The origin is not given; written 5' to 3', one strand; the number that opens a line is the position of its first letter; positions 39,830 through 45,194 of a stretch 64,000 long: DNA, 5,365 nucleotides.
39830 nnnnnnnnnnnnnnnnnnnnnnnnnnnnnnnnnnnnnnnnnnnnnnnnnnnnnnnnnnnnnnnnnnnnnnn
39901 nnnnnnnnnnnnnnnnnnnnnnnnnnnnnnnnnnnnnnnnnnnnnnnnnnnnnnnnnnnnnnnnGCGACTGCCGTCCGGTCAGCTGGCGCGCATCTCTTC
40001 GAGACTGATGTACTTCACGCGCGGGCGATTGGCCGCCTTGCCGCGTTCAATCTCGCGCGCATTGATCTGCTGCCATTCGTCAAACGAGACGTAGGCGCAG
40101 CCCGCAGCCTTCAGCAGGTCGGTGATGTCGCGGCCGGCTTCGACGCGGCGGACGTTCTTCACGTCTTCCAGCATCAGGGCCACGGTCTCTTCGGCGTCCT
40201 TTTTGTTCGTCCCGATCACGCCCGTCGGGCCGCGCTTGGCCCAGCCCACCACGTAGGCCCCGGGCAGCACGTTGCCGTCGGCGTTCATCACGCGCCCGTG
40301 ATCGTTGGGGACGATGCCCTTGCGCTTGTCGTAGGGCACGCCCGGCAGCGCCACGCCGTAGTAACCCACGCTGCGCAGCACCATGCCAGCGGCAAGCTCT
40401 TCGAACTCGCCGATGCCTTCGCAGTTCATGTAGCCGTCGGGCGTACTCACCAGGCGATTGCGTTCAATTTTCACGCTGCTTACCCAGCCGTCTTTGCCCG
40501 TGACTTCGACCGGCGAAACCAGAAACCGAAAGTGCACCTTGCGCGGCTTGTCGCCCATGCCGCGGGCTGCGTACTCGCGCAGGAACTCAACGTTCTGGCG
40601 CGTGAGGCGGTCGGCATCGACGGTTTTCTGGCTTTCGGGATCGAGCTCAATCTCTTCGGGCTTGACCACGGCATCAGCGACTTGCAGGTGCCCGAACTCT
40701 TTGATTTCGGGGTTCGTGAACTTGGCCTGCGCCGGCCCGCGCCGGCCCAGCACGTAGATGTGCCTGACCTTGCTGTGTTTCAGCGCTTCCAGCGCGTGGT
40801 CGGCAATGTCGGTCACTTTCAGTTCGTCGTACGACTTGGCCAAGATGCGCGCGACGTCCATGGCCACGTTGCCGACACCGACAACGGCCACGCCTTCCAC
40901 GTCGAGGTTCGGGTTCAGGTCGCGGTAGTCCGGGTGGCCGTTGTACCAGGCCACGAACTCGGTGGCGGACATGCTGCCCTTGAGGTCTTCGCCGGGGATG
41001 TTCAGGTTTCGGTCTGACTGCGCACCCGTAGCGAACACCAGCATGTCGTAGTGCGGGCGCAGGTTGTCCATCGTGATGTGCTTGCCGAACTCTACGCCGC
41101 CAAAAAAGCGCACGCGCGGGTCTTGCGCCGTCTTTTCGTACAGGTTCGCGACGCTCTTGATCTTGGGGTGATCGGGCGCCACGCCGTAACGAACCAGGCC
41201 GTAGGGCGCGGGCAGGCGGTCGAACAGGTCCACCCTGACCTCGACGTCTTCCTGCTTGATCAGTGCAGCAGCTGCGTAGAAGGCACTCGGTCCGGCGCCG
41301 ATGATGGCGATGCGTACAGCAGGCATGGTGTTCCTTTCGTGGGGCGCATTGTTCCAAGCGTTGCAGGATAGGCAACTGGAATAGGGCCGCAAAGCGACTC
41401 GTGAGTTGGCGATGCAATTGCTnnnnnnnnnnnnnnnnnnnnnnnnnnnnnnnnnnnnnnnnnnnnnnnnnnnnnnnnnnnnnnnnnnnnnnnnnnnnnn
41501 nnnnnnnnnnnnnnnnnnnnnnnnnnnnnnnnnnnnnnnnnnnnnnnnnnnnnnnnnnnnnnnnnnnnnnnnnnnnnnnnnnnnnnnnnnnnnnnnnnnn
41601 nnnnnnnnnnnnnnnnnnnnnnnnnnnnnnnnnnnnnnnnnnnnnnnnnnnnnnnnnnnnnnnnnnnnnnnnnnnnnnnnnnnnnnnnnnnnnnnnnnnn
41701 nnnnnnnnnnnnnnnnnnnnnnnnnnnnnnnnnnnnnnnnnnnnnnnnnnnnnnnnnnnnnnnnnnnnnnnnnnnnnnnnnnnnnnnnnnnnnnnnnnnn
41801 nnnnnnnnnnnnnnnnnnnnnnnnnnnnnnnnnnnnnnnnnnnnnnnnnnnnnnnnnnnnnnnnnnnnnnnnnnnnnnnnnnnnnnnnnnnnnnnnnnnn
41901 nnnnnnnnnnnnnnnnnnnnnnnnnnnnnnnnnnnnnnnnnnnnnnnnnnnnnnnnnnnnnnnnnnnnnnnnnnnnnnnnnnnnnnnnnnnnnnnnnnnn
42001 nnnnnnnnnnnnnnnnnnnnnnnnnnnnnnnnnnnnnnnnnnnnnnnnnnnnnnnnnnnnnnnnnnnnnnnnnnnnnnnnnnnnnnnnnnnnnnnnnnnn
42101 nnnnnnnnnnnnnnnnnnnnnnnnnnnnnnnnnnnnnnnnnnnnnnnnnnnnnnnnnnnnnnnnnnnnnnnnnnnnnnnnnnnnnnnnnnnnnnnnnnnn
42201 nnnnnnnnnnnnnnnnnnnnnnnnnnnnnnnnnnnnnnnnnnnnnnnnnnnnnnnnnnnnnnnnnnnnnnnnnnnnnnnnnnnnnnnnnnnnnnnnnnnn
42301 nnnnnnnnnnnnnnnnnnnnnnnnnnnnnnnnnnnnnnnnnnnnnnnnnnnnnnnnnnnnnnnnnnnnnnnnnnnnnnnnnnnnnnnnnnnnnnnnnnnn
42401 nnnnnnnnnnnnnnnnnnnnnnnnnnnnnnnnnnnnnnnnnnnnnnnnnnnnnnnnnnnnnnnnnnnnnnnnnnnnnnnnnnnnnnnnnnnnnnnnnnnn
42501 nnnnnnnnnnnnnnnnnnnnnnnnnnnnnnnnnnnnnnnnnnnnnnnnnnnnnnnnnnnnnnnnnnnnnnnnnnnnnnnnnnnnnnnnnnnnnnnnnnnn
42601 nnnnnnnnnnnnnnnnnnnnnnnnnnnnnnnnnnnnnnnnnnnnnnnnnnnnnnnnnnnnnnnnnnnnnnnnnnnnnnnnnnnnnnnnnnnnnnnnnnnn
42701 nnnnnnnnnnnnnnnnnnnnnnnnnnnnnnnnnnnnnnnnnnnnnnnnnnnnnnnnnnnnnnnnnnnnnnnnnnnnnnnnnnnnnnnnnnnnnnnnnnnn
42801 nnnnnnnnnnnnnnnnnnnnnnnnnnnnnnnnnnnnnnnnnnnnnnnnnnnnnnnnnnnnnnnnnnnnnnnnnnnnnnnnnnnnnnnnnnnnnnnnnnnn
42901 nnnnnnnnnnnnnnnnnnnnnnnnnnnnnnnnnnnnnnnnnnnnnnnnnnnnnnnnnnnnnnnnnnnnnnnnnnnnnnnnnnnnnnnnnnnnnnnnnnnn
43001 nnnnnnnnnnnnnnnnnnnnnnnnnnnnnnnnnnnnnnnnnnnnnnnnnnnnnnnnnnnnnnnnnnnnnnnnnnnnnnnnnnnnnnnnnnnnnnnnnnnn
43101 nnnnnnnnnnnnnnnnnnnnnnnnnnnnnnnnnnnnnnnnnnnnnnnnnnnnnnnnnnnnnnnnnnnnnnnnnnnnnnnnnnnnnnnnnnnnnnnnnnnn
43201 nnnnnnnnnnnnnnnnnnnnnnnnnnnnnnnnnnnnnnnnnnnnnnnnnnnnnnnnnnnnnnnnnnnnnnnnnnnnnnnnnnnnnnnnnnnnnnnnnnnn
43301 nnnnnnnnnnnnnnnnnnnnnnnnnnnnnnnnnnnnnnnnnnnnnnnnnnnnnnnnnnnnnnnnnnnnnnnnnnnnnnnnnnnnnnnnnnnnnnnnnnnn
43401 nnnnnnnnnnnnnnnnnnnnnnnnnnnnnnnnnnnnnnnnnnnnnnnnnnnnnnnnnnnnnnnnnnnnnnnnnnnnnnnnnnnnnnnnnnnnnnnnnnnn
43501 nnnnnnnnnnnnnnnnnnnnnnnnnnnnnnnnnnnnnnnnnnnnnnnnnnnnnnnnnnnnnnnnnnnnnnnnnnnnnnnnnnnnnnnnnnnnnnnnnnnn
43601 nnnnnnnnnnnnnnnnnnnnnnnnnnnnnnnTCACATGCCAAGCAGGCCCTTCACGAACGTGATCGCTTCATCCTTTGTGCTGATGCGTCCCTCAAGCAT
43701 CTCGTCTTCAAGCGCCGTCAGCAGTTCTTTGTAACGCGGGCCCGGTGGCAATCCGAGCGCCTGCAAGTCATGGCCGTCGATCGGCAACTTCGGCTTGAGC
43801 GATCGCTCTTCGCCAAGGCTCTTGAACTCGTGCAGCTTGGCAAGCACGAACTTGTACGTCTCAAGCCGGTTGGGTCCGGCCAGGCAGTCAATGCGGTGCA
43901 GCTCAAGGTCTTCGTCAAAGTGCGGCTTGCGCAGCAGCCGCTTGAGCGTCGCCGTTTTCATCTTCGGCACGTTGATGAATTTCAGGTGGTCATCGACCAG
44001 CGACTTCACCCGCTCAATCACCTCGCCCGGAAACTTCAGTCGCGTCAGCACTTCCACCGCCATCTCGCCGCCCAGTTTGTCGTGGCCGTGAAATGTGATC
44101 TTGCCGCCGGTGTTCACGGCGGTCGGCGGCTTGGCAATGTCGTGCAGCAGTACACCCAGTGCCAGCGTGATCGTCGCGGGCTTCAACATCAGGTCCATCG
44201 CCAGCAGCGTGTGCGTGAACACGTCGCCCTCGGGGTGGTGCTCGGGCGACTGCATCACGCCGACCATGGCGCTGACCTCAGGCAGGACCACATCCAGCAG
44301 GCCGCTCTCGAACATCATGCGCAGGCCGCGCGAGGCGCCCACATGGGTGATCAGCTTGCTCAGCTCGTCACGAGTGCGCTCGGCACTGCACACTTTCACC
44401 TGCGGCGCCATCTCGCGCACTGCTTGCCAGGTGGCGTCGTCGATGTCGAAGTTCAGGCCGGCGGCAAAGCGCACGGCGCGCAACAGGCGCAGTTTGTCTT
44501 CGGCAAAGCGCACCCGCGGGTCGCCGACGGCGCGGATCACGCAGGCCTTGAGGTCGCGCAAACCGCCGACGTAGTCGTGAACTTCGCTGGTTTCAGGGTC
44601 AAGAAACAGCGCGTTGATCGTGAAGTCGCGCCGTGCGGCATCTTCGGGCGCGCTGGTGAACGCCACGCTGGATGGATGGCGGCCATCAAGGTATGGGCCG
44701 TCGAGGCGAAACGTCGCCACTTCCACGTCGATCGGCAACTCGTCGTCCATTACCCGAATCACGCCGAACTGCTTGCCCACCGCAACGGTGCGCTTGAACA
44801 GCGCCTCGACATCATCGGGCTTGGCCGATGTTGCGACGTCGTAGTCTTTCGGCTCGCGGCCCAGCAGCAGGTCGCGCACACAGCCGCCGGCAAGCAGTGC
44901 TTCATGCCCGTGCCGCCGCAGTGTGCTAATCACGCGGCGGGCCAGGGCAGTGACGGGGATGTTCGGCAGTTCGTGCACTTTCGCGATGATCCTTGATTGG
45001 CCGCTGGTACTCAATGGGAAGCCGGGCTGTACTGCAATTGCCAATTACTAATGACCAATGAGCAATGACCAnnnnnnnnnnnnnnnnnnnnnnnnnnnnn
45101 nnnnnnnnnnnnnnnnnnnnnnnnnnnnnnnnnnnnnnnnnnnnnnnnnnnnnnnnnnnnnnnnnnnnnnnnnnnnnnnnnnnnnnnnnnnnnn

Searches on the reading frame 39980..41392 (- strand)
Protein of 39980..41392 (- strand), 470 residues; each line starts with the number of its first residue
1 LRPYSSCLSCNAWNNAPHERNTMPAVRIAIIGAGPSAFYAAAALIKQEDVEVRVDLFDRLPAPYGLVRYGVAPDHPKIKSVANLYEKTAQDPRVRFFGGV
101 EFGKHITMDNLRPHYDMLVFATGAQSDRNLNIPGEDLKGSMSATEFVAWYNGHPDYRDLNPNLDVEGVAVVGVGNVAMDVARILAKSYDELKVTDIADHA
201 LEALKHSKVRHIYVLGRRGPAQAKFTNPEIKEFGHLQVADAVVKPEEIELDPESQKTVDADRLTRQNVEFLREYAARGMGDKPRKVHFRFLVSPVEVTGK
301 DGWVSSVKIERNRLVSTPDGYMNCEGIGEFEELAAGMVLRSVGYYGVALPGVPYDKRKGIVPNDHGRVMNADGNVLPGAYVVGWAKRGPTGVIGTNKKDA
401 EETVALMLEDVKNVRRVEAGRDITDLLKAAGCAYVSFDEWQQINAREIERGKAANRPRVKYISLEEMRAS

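Call 34: search_protein_families(library=pfam, proteins=[window:39980-41392:-], max_evalue=0.001)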
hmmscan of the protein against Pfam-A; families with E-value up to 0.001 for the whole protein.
window:39980-41392:- (470 aa): 4 families
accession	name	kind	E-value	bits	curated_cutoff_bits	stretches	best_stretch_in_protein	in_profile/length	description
PF07992.20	Pyr_redox_2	-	1.1e-12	48.5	26.1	1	27-205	2-182/291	Pyridine nucleotide-disulphide oxidoreductase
PF13454.12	NAD_binding_9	-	2.4e-05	24.8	21.8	1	29-70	1-43/155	FAD-NAD(P)-binding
PF13450.12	NAD_binding_8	-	0.00021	21.9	21.9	1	30-94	1-61/68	NAD(P)-binding Rossmann-like domain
PF00070.33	Pyr_redox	-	0.00022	22.1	22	0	168-202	2-36/82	Pyridine nucleotide-disulphide oxidoreductase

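Call 59: search_protein_families(library=ncbifam, proteins=[window:39980-41392:-], max_evalue=0.00001)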
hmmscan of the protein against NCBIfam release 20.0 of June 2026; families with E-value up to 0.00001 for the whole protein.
window:39980-41392:- (470 aa): 16 families
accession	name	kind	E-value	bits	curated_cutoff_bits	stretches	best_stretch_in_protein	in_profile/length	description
NF009409.0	PRK12770.1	subfamily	2.8e-23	82.5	343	1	20-200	13-189/360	putative glutamate synthase subunit beta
TIGR01316.1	gltA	equivalog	7.2e-22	77.8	471.75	1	24-183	132-290/449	NADPH-dependent glutamate synthase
TIGR01317.1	GOGAT_sm_gam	subfamily_domain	2.3e-21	76.2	447.7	1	17-179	135-297/485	glutamate synthase small subunit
NF009410.0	PRK12771.1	subfamily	7.2e-20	71.1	516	1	21-254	134-292/566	NAD(P)-binding protein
NF009414.0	PRK12778.1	equivalog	1.6e-18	66.3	1103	1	25-183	431-588/752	bifunctional dihydroorotate dehydrogenase B NAD binding subunit/NADPH-dependent glutamate synthase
TIGR01318.1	gltD_gamma_fam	subfamily_domain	2.7e-17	62.5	482.95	1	25-183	141-300/467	glutamate synthase, small subunit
NF009454.0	PRK12814.1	equivalog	3.3e-17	62.1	916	1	25-183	193-341/657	putative NADPH-dependent glutamate synthase small subunit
NF010590.0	PRK13984.1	equivalog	2.7e-16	58.8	946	1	23-187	286-445/611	putative oxidoreductase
NF009413.0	PRK12775.1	equivalog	6.4e-16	57.4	1895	1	27-184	432-590/1006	putative trifunctional 2-polyprenylphenol hydroxylase/glutamate synthase subunit beta/ferritin domain-containing protein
TIGR03315.1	Se_ygfK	equivalog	6.8e-14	50.3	835.3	1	24-186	536-687/1012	putative selenate reductase subunit YgfK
NF009415.0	PRK12779.1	equivalog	9.6e-14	50.2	1519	1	27-184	308-466/944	putative bifunctional glutamate synthase subunit beta/2-polyprenylphenol hydroxylase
NF009451.0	PRK12809.1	equivalog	1.2e-12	47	1154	1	26-183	311-469/639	formate-dependent uric acid utilization protein YgfT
NF009408.0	PRK12769.1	equivalog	6e-12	44.5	1003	1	26-183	328-486/659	formate-dependent uric acid utilization protein AegA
NF045599.1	bili_reduct_long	exception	8.1e-08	31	750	1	12-202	365-541/641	bilirubin reductase, long form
NF041087.1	bile_acid_BaiCD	equivalog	8.8e-07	27.4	825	1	22-215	377-551/642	bile acid Fe-S flavoenzyme BaiCD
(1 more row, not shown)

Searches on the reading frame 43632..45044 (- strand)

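Call 34: search_protein_families(library=pfam, proteins=[window:43632-45044:-], max_evalue=0.001)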
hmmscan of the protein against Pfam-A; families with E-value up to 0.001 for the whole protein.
window:43632-45044:- (470 aa): 4 families
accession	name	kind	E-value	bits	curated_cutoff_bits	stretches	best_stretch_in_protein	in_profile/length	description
PF01743.26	PolyA_pol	-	1.1e-35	123.1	23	1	51-171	3-126/126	Poly A polymerase head domain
PF12627.12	PolyA_pol_RNAbd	-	1.1e-18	67.2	22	1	198-258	1-61/64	Probable RNA and SrmB- binding site of polymerase A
PF13735.12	tRNA_NucTran2_2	-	1.3e-07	32.2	27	1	419-461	102-145/149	tRNA nucleotidyltransferase domain 2 putative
PF01966.28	HD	-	8e-07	29.8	22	1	278-365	4-93/116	HD domain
